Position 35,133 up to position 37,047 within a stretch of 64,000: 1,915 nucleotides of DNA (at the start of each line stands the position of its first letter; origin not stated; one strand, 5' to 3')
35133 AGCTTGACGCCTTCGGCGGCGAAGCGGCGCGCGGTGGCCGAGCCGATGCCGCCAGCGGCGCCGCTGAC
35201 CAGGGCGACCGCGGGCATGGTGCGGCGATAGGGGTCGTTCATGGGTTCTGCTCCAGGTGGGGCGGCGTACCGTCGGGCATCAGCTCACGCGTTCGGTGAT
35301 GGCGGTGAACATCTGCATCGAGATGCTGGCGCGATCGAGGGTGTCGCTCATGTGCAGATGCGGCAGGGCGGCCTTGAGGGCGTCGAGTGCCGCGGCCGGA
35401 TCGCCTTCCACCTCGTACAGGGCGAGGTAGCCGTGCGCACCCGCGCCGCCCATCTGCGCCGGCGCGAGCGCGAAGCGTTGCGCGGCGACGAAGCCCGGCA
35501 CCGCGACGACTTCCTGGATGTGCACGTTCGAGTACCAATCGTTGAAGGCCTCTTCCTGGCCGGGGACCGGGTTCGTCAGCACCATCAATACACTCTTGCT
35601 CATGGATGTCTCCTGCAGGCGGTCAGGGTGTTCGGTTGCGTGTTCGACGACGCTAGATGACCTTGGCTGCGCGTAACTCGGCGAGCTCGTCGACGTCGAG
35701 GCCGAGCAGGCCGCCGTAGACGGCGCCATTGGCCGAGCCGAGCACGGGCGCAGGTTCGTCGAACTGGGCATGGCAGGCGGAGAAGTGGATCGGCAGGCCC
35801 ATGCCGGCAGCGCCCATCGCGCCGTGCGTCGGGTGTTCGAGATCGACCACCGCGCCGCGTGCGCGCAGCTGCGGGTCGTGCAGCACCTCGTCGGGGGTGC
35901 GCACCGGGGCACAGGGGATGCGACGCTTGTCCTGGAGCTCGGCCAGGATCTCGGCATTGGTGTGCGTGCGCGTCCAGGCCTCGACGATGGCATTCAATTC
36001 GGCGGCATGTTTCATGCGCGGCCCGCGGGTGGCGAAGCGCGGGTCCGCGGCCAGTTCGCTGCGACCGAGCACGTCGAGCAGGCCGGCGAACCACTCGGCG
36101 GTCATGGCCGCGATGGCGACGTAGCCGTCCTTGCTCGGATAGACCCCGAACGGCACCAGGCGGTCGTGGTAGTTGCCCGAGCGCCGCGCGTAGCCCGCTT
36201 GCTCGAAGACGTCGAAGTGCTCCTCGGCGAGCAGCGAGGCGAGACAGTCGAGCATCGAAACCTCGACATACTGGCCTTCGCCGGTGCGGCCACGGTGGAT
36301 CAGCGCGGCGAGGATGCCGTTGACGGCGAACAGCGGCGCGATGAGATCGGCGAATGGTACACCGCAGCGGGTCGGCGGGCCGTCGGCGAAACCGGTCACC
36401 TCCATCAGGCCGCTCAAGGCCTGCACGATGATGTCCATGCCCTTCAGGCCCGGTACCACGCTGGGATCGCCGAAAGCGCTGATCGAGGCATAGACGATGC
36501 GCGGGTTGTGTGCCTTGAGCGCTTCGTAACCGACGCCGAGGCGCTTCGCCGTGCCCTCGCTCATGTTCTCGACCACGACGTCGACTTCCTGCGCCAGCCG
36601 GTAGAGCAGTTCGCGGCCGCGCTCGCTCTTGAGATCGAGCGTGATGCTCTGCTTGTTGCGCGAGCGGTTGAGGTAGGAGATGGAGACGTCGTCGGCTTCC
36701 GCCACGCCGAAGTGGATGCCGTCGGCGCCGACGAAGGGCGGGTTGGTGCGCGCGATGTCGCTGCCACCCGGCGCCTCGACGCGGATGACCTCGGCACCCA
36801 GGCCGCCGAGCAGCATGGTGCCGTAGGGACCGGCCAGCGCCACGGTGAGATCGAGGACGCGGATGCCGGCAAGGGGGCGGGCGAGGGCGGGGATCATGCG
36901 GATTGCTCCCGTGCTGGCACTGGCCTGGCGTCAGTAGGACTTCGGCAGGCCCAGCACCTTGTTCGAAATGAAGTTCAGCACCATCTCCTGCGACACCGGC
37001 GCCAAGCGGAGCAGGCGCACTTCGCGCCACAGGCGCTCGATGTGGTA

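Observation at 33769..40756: C5-dicarboxylate (itaconate/mesaconate/methylsuccinate-like) CoA-ester catabolic cluster with an accessory EthD-SDR-cupin module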

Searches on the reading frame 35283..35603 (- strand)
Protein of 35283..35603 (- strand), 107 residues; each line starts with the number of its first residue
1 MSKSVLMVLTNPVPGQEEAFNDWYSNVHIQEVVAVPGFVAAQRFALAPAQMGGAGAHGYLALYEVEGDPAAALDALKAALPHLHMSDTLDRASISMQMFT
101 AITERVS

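Call 5: search_protein_families(library=pfam, proteins=[window:35283-35603:-])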
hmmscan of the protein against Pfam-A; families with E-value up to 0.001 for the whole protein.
seq(107 aa): 0 families

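Call 6: search_protein_families(library=ncbifam, proteins=[window:35283-35603:-])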
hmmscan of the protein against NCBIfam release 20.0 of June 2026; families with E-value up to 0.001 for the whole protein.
seq(107 aa): 0 families

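Call 46: search_protein_families(library=pfam, proteins=[window:35283-35603:-], max_evalue=10)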
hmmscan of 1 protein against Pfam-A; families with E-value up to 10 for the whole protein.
seq(107 aa): 1 family
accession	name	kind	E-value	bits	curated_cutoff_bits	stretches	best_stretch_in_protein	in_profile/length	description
PF14114.12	DUF4286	-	0.0014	19.3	25.8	1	15-66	13-62/100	Domain of unknown function (DUF4286)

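Call 53: find_homologous_proteins(query=window:35283-35603:-, max_evalue=0.001)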
Query seq(107 aa) (107 aa): 23 proteins with E <= 0.001 among 87 candidates.
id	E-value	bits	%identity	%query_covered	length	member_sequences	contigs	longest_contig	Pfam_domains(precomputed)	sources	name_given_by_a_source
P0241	5.2e-63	227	100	100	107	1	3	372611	-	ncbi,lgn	ncbi:MAG: hypothetical protein AB7Q81_22890 [Gammaproteobacteria bacterium]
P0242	8.4e-42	159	68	100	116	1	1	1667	-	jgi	-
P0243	8.6e-41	156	67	100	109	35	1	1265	-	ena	-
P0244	1.3e-40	155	67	100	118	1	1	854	-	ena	-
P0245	2.9e-40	154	65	100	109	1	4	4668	-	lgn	-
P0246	4.2e-40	154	66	100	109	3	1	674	-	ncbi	-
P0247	1.1e-38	149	67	97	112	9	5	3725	-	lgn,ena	-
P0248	7.7e-38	146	64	100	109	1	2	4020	-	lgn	-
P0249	5.8e-37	144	62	100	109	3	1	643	-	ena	-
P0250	1.3e-36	142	64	100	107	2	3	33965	-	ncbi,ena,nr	ncbi:MAG: hypothetical protein KUG79_16270 [Pseudomonadales bacterium]|nr:hypothetical protein [Pseu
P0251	3.4e-26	109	52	100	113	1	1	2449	-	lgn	-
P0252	8.6e-26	108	51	99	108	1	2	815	-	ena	-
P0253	1.3e-25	107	53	100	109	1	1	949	-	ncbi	-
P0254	3.0e-24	103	49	98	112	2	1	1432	-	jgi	jgi:hypothetical protein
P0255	5.0e-22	96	49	100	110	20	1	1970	-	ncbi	-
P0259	2.2e-15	74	43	98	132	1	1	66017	-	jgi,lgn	jgi:hypothetical protein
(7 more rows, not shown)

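Call 61: predict_structure(alignment_id=A1)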
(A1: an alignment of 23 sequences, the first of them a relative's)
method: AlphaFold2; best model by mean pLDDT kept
length: 107 residues; sequences in the alignment: 23
mean_pLDDT: 92.5   pTM: 0.83
mean pLDDT of the five models: 92.5, 92.6, 91.3, 90.7, 89.7
residues with pLDDT >= 90: 90; 70-90: 11; 50-70: 6; < 50: 0
segments of 3 or more residues with pLDDT < 50: none
pLDDT, mean of each block of 10 residues (from residue 1): 90 97 97 97 87 78 96 96 95 94 89
secondary structure, 60 per line:
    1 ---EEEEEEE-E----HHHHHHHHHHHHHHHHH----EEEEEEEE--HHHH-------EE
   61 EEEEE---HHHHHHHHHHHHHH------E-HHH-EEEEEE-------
elements in order: E4-10 H17-33 E38-45 H48-51 E59-65 H69-82 E95-100

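Call 63: fold_search(model_id=the predicted structure, library=pdb)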
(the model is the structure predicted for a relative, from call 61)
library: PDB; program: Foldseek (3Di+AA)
matches with E <= 10: 1205; with E <= 0.001: 11
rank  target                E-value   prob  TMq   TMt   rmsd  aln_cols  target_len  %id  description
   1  2ftr_A                7.3e-05  1.00  0.62  0.64   4.4       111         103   12  Crystal structure of an ethyl tert-butyl ether d (ethd) family protein (bh0200) from bacillus halodurans c-125 at 1.40 (released 2006-02-07)
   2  2pd1_A                1.2e-04  1.00  0.54  0.56   5.7       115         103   18  Crystal structure of NE2512 protein of unknown function from Nitrosomonas europaea (released 2007-05-01)
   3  2ril                  1.5e-04  1.00  0.56  0.61   4.3       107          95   17  Crystal structure of a putative monooxygenase (YP_001095275.1) from Shewanella loihica PV-4 at 1.26 A resolution (released 2007-10-23)
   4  2ftr_B                1.6e-04  1.00  0.56  0.59   5.8       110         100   14  Crystal structure of an ethyl tert-butyl ether d (ethd) family protein (bh0200) from bacillus halodurans c-125 at 1.40 (released 2006-02-07)
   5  6ds7_A                2.4e-04  1.00  0.63  0.67   3.5       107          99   16  Crystal structure of MhuD R26S mutant with two hemes bound per active site (released 2019-06-19)
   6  4nl5_B                2.9e-04  1.00  0.65  0.68   3.2       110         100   16  Mycobacterium tuberculosis heme-degrading protein MhuD in complex with heme and cyanide (released 2014-06-25)
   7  2jdj_A                3.1e-04  1.00  0.60  0.61   5.3       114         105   11  crystal structure of HapK from Hahella chejuensis (released 2007-09-11)
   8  2pd1_B                3.1e-04  1.00  0.55  0.58   5.7       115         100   18  Crystal structure of NE2512 protein of unknown function from Nitrosomonas europaea (released 2007-05-01)
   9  2pd1_C                3.1e-04  1.00  0.54  0.56   5.7       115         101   18  Crystal structure of NE2512 protein of unknown function from Nitrosomonas europaea (released 2007-05-01)
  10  3hx9_B                6.9e-04  1.00  0.65  0.70   3.1       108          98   17  Structure of heme-degrader, MhuD (Rv3592), from Mycobacterium tuberculosis with two hemes bound in its active site (released 2009-12-01)
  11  9lmm_A                6.9e-04  1.00  0.51  0.57   5.2       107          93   20  An antibiotic biosynthesis monooxygenase family protein from Streptomyces sp. MA37 (released 2025-11-26)
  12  2zdo_D                1.0e-03  1.00  0.59  0.58   4.3       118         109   11  Crystal structure of IsdG-N7A in complex with hemin (released 2008-08-19)
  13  3kg0_A                1.0e-03  1.00  0.55  0.60   4.9       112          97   18  Crystal structure of SnoaB, a cofactor-independent oxygenase from Streptomyces nogalater, determined to 1.7 resolution (released 2010-01-26)
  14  2okq_B                1.2e-03  1.00  0.57  0.52   4.9       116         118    9  Crystal structure of unknown conserved ybaA protein from Shigella flexneri (released 2007-02-06)
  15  2zdo_A                1.3e-03  1.00  0.56  0.56   5.1       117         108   12  Crystal structure of IsdG-N7A in complex with hemin (released 2008-08-19)
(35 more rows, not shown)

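Call 71: find_encoding_contigs(protein=P0250, flank=8000, max_places=1)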
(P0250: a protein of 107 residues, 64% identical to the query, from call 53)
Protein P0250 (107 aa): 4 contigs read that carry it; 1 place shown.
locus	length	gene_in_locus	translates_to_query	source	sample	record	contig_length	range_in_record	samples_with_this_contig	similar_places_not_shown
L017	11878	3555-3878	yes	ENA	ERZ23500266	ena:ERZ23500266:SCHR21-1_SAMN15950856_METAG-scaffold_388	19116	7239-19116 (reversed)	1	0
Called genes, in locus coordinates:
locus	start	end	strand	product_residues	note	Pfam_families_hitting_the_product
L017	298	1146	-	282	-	PF00078:RVT_1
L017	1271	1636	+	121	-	-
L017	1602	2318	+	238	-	-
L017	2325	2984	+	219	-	PF13469:Sulfotransfer_3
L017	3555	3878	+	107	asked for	-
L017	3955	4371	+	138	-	PF04828:GFA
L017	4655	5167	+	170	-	-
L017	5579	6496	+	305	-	PF00126:HTH_1, PF03466:LysR_substrate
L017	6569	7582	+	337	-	PF02729:OTCace_N, PF00185:OTCace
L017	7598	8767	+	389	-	PF02771:Acyl-CoA_dh_N, PF02770:Acyl-CoA_dh_M, PF00441:Acyl-CoA_dh_1, PF08028:Acyl-CoA_dh_2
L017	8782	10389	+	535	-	PF03255:ACCA, PF01039:Carboxyl_trans, PF06833:MdcE (faint)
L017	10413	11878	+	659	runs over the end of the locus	PF00289:Biotin_carb_N, PF02222:ATP-grasp, PF02786:CPSase_L_D2, PF07478:Dala_Dala_lig_C, PF02785:Biotin_carb_C, PF00364:Biotin_lipoyl, PF25917:BSH_RND (weak)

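Call 72: find_encoding_contigs(protein=P0259, flank=8000, max_places=1)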
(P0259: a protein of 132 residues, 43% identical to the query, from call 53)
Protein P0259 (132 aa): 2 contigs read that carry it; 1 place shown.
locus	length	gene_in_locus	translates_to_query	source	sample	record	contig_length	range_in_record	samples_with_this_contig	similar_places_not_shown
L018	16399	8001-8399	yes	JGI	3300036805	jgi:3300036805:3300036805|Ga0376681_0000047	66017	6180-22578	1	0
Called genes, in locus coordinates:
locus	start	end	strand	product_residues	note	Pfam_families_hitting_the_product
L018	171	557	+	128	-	-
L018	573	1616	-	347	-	PF01408:GFO_IDH_MocA, PF03447:NAD_binding_3 (weak), PF02894:GFO_IDH_MocA_C, PF22725:GFO_IDH_MocA_C3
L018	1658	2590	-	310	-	PF00296:Bac_luciferase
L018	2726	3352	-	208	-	PF00440:TetR_N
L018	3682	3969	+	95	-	-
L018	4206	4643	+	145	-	PF10604:Polyketide_cyc2, PF03364:Polyketide_cyc (weak)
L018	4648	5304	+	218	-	PF00857:Isochorismatase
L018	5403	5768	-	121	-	PF00106:adh_short (weak)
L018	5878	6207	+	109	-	-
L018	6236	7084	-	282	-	PF00378:ECH_1, PF16113:ECH_2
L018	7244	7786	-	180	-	PF04075:F420H2_quin_red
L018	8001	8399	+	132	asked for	-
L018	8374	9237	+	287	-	PF00106:adh_short, PF08659:KR (weak), PF13561:adh_short_C2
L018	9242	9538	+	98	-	-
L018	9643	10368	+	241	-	PF01636:APH, PF02958:EcKL, PF07914:DUF1679 (weak)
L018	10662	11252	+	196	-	PF00440:TetR_N, PF17754:TetR_C_14 (weak)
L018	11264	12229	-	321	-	PF17198:AveC_like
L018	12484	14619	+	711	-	PF02771:Acyl-CoA_dh_N, PF00441:Acyl-CoA_dh_1, PF02771:Acyl-CoA_dh_N, PF02770:Acyl-CoA_dh_M, PF00441:Acyl-CoA_dh_1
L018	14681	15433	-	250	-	PF00561:Abhydrolase_1, PF12146:Hydrolase_4, PF12697:Abhydrolase_6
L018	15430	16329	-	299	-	PF20434:BD-FAE, PF07859:Abhydrolase_3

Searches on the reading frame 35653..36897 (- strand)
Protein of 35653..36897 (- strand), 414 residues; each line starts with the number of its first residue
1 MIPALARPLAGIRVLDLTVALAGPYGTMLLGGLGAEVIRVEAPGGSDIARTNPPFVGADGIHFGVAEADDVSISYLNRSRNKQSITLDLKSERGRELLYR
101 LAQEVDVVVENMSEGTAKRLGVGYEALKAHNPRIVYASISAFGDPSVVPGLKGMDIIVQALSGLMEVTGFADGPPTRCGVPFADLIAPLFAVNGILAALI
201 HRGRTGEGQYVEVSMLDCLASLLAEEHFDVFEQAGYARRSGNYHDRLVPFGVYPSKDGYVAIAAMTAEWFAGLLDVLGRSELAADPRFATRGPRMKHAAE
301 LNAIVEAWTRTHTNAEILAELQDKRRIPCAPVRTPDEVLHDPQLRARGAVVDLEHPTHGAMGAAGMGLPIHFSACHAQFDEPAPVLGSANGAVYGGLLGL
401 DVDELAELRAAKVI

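Call 5: search_protein_families(library=pfam, proteins=[window:35653-36897:-])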
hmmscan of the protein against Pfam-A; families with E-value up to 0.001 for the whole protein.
window:35653-36897:- (414 aa): 1 family
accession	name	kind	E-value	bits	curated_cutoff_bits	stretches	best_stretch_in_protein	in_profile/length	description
PF02515.22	CoA_transf_3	-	2.7e-113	379.3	23.3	1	9-388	1-364/366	CoA-transferase family III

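Call 6: search_protein_families(library=ncbifam, proteins=[window:35653-36897:-])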
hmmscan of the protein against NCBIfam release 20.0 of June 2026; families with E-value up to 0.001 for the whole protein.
window:35653-36897:- (414 aa): 7 families
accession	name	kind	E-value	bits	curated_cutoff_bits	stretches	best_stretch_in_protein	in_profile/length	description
NF052585.1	SucGlutTfsCaiB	equivalog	4.1e-85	285.8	750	1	6-393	5-384/394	succinate--glutarate CoA-transferase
NF041294.1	Scnl_mescCoAtase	equivalog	5.8e-85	285.7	700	1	9-388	4-374/381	succinyl-CoA:mesaconate CoA-transferase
NF003809.0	PRK05398.1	subfamily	3.3e-75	253.2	442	2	7-222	3-207/416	formyl-CoA transferase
TIGR03253.1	oxalate_frc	equivalog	2e-72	244.2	504.2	2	7-221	2-205/416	formyl-CoA transferase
NF008511.0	PRK11430.1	equivalog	1.6e-64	218.4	522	1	8-382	9-363/381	CoA:oxalate CoA-transferase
NF002914.1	PRK03525.1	equivalog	1.2e-33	116.7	413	1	8-394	9-378/400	L-carnitine CoA-transferase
TIGR04253.1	mesacon_CoA_iso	equivalog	2.1e-21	76.4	725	1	9-413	3-399/403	2-methylfumaryl-CoA isomerase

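Call 9: find_encoding_contigs(protein=window:35653-36897:-, flank=10000, max_places=6)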
Protein window:35653-36897:- (414 aa): 2 contigs read that carry it; 1 place shown.
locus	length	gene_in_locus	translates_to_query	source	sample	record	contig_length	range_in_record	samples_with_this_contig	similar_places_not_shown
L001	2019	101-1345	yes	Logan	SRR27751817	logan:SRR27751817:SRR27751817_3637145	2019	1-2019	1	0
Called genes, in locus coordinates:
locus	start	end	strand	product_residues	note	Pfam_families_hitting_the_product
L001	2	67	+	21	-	?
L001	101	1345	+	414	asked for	PF02515:CoA_transf_3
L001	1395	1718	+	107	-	-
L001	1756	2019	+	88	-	?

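Call 30: search_solved_structures(query=window:35653-36897:-, max_evalue=1e-10)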
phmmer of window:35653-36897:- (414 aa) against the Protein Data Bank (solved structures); distinct sequences matched with E-value up to 1e-10: 35.
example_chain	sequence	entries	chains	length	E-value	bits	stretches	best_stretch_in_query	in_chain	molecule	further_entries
4ed9_A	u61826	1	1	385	4.1e-74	252.9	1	7-393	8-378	CAIB/BAIF family protein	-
10uh_A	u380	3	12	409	5.8e-70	239.2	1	6-414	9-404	Formyl-coenzyme a transferase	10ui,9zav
9br7_A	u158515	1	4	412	3.8e-64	220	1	7-413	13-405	Succinate--hydroxymethylglutarate CoA-transferase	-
9br6_A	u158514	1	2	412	2.4e-63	217.4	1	7-413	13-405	Succinate--hydroxymethylglutarate CoA-transferase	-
4hl6_A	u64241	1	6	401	5.7e-57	196.4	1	8-353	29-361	Uncharacterized protein YfdE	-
1pqy_A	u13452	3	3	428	6.3e-52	179.8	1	4-409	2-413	Hypothetical protein yfdW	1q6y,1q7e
1pt5_A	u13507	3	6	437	1.2e-51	178.9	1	5-409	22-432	Hypothetical protein yfdW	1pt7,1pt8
9fn0_B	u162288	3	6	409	4e-51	177.1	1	4-411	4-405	Subunit of Benzylsuccinate CoA-transferase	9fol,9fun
2vjp_A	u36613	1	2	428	1.9e-44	155.2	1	6-223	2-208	FORMYL-COENZYME A TRANSFERASE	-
2vjq_A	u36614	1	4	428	1.9e-44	155.2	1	6-223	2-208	FORMYL-COENZYME A TRANSFERASE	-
2vjo_A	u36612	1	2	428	2.2e-44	154.9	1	6-223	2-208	FORMYL-COENZYME A TRANSFERASE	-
1p5h_A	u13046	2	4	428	2.2e-44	154.9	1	6-223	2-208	Formyl-coenzyme A transferase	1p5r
2vjn_A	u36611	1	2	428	2.9e-44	154.6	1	6-223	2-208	FORMYL-COENZYME A TRANSFERASE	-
2vjk_A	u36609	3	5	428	3.1e-44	154.5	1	6-223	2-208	FORMYL-COENZYME A TRANSFERASE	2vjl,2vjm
1t4c_A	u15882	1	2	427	5.1e-44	153.7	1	7-223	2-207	Formyl-CoA:oxalate CoA-transferase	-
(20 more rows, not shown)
